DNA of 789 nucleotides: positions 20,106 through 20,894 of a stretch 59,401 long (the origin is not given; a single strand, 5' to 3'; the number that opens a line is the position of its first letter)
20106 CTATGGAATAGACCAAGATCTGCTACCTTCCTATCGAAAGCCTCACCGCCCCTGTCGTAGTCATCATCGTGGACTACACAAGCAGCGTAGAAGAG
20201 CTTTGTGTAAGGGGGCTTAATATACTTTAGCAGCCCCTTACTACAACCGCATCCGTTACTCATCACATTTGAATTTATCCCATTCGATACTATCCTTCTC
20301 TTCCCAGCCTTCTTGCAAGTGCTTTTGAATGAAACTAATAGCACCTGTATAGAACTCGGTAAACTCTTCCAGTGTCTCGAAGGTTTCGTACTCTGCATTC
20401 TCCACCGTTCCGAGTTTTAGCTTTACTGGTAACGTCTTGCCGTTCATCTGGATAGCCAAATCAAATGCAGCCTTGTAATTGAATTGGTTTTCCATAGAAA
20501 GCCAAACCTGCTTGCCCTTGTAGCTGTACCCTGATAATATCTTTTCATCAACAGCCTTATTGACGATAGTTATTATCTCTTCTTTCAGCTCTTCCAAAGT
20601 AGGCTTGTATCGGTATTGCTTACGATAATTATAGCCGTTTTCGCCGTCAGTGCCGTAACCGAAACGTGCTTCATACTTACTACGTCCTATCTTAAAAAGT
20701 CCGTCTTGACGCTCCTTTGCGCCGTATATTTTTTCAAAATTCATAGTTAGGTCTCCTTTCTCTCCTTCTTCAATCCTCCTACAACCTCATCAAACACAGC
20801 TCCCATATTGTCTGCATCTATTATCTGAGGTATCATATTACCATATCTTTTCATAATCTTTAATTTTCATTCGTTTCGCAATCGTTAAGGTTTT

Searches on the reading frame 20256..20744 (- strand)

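Call 52: search_protein_families(library=phrogs, proteins=[window:20256-20744:-], max_evalue=0.001)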
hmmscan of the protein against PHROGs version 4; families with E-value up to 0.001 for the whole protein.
window:20256-20744:- (162 aa): 2 families
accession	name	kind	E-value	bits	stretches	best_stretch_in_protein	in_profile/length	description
phrog_19239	-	unknown function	4.1e-51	174.4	1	4-158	2-159/161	-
phrog_3811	-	unknown function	0.00094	19.9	0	47-142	79-171/200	-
